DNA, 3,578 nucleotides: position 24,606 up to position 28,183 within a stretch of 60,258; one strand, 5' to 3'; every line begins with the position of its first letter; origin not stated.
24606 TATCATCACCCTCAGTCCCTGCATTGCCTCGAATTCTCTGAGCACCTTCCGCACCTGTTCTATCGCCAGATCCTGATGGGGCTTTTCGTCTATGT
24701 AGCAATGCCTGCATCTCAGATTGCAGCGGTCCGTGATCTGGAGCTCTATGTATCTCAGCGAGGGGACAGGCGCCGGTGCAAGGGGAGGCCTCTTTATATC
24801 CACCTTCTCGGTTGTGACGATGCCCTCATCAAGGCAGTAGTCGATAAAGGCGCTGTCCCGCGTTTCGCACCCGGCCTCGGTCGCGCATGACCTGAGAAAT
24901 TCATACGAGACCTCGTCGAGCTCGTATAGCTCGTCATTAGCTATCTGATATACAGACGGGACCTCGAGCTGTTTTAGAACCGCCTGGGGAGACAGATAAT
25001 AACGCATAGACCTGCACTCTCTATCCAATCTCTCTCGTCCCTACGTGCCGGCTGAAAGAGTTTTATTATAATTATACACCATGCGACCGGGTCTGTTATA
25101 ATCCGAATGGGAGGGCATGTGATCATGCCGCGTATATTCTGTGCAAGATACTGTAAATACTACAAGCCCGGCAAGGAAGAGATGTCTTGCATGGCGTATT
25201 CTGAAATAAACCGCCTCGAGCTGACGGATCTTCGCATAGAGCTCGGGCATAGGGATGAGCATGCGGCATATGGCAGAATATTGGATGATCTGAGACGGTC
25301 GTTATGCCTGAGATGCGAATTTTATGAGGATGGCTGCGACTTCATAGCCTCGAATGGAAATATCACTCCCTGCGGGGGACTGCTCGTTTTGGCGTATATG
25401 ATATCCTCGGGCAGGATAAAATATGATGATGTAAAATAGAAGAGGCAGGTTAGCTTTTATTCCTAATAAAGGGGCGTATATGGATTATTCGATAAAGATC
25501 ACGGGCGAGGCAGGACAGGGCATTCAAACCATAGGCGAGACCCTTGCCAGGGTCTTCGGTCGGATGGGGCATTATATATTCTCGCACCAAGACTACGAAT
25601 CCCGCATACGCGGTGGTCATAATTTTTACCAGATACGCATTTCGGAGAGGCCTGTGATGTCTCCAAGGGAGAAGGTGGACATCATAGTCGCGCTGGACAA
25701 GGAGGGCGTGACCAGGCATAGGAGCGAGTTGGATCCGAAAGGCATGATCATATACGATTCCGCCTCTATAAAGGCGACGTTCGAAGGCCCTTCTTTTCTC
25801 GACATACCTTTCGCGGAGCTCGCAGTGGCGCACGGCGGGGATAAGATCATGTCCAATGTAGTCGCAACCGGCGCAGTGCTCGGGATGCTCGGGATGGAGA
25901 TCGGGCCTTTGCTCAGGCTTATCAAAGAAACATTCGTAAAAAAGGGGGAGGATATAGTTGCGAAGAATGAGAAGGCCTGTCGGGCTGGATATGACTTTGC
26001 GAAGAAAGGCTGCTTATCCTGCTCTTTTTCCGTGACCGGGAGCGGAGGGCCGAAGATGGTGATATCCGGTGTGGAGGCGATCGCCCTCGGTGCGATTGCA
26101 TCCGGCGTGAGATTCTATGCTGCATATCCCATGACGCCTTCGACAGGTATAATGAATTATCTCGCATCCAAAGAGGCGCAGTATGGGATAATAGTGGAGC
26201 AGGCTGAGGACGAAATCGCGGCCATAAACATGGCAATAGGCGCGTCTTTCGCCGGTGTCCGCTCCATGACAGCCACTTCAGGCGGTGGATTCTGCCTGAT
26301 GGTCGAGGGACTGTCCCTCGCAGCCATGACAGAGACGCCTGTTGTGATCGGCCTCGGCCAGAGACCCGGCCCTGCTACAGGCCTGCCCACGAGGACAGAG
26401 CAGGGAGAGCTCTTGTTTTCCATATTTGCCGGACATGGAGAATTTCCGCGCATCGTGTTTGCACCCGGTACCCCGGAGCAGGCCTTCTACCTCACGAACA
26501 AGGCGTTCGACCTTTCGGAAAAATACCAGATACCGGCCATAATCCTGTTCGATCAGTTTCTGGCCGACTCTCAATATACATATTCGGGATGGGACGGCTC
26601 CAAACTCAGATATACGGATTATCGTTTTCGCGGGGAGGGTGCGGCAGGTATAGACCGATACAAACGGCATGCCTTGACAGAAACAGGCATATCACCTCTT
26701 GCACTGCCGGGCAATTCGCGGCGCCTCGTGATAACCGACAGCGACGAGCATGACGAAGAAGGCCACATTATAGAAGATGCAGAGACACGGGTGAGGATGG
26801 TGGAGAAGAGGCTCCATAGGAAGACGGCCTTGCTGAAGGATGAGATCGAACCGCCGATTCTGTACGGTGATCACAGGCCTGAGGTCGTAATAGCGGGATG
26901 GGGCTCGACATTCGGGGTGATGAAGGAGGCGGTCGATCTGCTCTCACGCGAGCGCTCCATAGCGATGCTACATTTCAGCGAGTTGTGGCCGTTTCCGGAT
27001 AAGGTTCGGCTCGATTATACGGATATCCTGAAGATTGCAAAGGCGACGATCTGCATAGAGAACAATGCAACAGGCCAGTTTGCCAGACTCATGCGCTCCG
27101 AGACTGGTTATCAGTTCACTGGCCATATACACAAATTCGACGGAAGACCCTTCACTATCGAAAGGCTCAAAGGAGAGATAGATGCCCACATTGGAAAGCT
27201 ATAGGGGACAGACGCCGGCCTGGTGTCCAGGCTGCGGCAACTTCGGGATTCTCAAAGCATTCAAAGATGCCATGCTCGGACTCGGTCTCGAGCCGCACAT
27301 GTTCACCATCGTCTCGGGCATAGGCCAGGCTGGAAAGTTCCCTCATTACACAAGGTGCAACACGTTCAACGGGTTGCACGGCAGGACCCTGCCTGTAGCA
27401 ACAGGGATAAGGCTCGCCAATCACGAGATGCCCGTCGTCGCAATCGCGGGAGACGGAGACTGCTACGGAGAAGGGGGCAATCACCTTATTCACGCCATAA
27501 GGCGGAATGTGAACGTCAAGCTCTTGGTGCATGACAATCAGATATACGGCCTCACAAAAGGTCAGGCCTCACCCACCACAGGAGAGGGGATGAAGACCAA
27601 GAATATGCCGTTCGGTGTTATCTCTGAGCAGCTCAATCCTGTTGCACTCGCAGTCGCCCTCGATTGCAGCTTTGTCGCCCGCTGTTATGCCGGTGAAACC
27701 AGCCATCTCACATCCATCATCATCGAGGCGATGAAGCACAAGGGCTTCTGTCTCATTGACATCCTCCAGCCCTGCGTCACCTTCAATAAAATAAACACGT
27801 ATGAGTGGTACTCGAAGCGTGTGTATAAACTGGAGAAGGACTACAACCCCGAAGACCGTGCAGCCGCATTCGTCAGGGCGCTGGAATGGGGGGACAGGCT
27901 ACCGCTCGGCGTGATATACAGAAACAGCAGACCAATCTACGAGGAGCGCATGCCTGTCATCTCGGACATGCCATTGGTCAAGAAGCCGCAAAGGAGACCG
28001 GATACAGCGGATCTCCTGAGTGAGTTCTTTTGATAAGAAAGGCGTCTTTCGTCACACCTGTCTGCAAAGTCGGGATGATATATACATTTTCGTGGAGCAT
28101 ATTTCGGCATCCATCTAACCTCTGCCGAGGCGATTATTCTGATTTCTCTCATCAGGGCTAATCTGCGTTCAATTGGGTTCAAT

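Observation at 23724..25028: Radical-SAM/SPASM enzyme followed by an unannotated 20-codon Cys-rich ORF: candidate small RiPP system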

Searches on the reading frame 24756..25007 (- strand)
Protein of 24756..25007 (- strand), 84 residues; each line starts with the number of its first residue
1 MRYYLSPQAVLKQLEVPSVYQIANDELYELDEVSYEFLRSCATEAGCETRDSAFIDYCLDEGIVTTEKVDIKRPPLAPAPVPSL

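Call 36: search_protein_families(library=pfam, proteins=[window:24756-25007:-], max_evalue=10)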
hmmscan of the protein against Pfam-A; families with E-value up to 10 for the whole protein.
seq(84 aa): 0 families

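Call 37: search_solved_structures(query=window:24756-25007:-, max_evalue=10)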
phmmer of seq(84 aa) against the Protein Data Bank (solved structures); distinct sequences matched with E-value up to 10: 1.
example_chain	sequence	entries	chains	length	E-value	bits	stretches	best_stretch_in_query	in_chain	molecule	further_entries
4f2g_A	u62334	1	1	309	0.88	13.2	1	19-66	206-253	Ornithine carbamoyltransferase 1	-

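Call 55: predict_structure(alignment_id=A3)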
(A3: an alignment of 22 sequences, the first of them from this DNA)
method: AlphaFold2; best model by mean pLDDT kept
length: 80 residues; sequences in the alignment: 22
mean_pLDDT: 83.5   pTM: 0.70
mean pLDDT of the five models: 83.5, 78.7, 74.5, 74.1, 73.4
residues with pLDDT >= 90: 20; 70-90: 50; 50-70: 7; < 50: 3
segments of 3 or more residues with pLDDT < 50: none
pLDDT, mean of each block of 10 residues (from residue 1): 90 86 88 89 86 87 87 55
secondary structure, 60 per line:
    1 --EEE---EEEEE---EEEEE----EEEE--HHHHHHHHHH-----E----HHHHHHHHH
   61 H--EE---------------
elements in order: E3-5 E9-13 E17-21 E26-29 H32-41 H52-61

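Call 57: fold_search(model_id=the predicted structure, library=pdb)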
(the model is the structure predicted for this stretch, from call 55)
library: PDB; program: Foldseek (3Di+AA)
matches with E <= 10: 164; with E <= 0.001: 0
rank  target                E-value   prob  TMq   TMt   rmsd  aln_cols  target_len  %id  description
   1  5v1v_A                5.7e-02  0.99  0.62  0.57   5.2        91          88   10  TbiB1 in Complex with the TbiA(alpha) Leader Peptide (released 2018-09-05)
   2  5v1q_B                9.1e-02  0.87  0.51  0.11   7.0        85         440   15  Crystal structure of Streptococcus suis SuiB (released 2017-08-30)
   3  5v1s_B                1.7e-01  0.75  0.50  0.11   7.2        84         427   15  Crystal structure of Streptococcus suis SuiB bound to S-adenosylmethionine (released 2017-08-30)
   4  5v1u_C                2.6e-01  0.90  0.42  0.39   1.7        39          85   13  TbiB1 in Complex with the TbiA(beta) Leader Peptide (released 2018-09-05)
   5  5v1u_D                2.7e-01  0.51  0.40  0.39   7.9        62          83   13  TbiB1 in Complex with the TbiA(beta) Leader Peptide (released 2018-09-05)
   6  5v1u_A                4.3e-01  0.90  0.61  0.58   4.5        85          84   10  TbiB1 in Complex with the TbiA(beta) Leader Peptide (released 2018-09-05)
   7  6jx3_B                4.6e-01  0.89  0.62  0.59   4.3        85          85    9  Lasso peptide synthetase B1 complexed with the leader peptide (released 2019-06-26)
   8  5v1s_A                5.6e-01  0.80  0.43  0.09   1.7        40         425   22  Crystal structure of Streptococcus suis SuiB bound to S-adenosylmethionine (released 2017-08-30)
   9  4v1t_B                6.0e-01  0.33  0.45  0.07   4.9        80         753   15  Heterocyclase in complex with substrate and Cofactor (released 2015-01-14)
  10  5v1u_B                6.4e-01  0.82  0.61  0.57   4.2        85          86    9  TbiB1 in Complex with the TbiA(beta) Leader Peptide (released 2018-09-05)
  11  5v1t_A                6.9e-01  0.54  0.49  0.10   6.3        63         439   24  Crystal structure of Streptococcus suis SuiB bound to precursor peptide SuiA (released 2017-08-30)
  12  4v1v_B                9.5e-01  0.23  0.44  0.07   4.7        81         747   15  Heterocyclase in complex with substrate and Cofactor (released 2015-01-14)
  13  4bs9                  1.0e+00  0.25  0.46  0.08   4.5        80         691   15  Structure of the heterocyclase TruD (released 2013-11-06)
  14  5v1q_A                1.3e+00  0.57  0.43  0.09   1.7        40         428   22  Crystal structure of Streptococcus suis SuiB (released 2017-08-30)
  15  4v1u_A                1.3e+00  0.14  0.41  0.07   5.5        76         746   16  Heterocyclase in complex with substrate and Cofactor (released 2015-01-14)
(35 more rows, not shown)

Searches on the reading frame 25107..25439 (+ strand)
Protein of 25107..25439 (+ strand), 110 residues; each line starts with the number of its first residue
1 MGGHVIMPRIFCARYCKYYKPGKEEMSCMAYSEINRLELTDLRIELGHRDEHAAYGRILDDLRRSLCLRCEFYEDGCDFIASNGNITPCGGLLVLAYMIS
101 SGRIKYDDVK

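Call 18: search_protein_families(library=pfam, proteins=[window:25107-25439:+], max_evalue=0.01)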
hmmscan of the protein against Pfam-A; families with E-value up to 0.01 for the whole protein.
window:25107-25439:+ (110 aa): 0 families

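Call 19: search_protein_families(library=ncbifam, proteins=[window:25107-25439:+], max_evalue=1)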
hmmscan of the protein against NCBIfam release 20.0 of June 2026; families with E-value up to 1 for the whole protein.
window:25107-25439:+ (110 aa): 1 family
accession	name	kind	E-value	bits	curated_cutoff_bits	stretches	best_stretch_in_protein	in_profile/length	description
TIGR04311.1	rSAM_Geo_metal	subfamily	0.0003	19.9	400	1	63-90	302-329/423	radical SAM/SPASM family putative metalloenzyme maturase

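Call 43: find_homologous_proteins(query=window:25125-25436:+, max_evalue=0.001)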
Query seq(104 aa) (104 aa): 3 proteins with E <= 0.001 among 4 candidates.
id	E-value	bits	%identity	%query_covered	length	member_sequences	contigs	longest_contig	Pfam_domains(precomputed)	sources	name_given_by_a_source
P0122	7.1e-66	237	100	100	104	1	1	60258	-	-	-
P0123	3.8e-54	199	83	100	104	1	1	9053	-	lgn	-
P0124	2.5e-36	142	63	98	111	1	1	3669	-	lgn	-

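Call 46: search_solved_structures(query=A2, max_evalue=10)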
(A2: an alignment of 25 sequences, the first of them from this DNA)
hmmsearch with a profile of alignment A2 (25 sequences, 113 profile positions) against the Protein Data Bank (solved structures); distinct sequences matched with E-value up to 10: 1.
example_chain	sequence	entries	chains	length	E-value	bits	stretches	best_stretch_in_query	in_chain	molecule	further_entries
4wjl_A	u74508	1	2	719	0.24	14.6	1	48-83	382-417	Inactive dipeptidyl peptidase 10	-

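Call 47: search_protein_families(library=pfam, alignment_id=A2, max_evalue=1)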
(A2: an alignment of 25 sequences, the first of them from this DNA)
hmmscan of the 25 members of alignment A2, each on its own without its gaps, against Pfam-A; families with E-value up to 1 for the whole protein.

A. member 1, seq(104 aa): 0 families

B. families by the number of members that match (of 25 scanned): 7 families
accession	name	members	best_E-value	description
PF00666.23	Cathelicidins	2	0.0036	Cathelicidin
PF02176.24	zf-TRAF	1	0.026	TRAF-type zinc finger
PF21837.1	DUF6896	1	0.1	Domain of unknown function (DUF6896)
PF02196.21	RBD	1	0.13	Raf-like Ras-binding domain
PF25347.1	PH_PKH3_C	1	0.16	PKH3 kinase C-terminal PH domain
PF19668.4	DUF6171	1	0.23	Family of unknown function (DUF6171)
PF13960.11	DUF4218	1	0.27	Domain of unknown function (DUF4218)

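Call 79: find_homologous_proteins(query=A2, max_evalue=0.001)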
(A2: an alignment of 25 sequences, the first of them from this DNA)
Query A2 (25 sequences) (104 aa, profile of the alignment): 357 proteins with E <= 0.001 among 932 candidates; the best 120 are listed.
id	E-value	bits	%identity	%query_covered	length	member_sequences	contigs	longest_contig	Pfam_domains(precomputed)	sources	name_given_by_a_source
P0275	6.0e-41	157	34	95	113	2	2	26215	-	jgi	jgi:hypothetical protein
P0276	1.0e-40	156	30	100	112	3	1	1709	-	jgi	jgi:hypothetical protein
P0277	1.2e-40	156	34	99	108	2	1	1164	-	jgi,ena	-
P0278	1.5e-39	152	30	100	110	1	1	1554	-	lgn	-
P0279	2.4e-39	152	38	98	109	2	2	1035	-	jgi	-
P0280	2.6e-39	152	37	99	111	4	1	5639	-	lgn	-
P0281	2.8e-39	151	35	97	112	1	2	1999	-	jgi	jgi:hypothetical protein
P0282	5.1e-39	151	32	99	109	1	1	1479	-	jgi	jgi:hypothetical protein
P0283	6.7e-39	150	36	99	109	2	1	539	-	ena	-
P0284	8.7e-39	150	35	98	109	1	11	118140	-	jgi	jgi:hypothetical protein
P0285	8.9e-39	150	36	98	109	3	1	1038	-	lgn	-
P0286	9.8e-39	150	36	97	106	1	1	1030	-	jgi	jgi:hypothetical protein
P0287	1.1e-38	149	35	97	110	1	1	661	-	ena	-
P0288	1.3e-38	149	34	96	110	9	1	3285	-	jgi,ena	-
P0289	1.4e-38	149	33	92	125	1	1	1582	-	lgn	-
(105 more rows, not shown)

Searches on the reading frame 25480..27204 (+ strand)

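Call 18: search_protein_families(library=pfam, proteins=[window:25480-27204:+], max_evalue=0.01)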
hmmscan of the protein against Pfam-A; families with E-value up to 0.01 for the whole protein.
window:25480-27204:+ (574 aa): 4 families
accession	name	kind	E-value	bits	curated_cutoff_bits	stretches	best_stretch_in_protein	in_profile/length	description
PF01855.24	POR_N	-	3.6e-55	187.7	27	1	204-443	2-231/231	Pyruvate flavodoxin/ferredoxin oxidoreductase, thiamine diP-bdg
PF01558.24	POR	-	8.6e-37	127.4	27.4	1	11-172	1-173/173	Pyruvate ferredoxin/flavodoxin oxidoreductase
PF17147.9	PFOR_II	-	7e-05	23.6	27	1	468-561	2-100/102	Pyruvate:ferredoxin oxidoreductase core domain II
PF02776.23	TPP_enzyme_N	-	0.0063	16.7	26.8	0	197-301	3-106/119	Thiamine pyrophosphate enzyme, N-terminal TPP binding domain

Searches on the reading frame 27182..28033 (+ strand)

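Call 18: search_protein_families(library=pfam, proteins=[window:27182-28033:+], max_evalue=0.01)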
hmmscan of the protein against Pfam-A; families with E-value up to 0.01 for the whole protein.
window:27182-28033:+ (283 aa): 2 families
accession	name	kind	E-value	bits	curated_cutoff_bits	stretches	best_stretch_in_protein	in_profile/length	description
PF02775.26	TPP_enzyme_C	-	1.4e-30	106.5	21.9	1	54-194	19-151/151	Thiamine pyrophosphate enzyme, C-terminal TPP binding domain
PF12367.13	PFO_beta_C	-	1.1e-28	99.4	24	1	198-261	1-65/66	Pyruvate ferredoxin oxidoreductase beta subunit C terminal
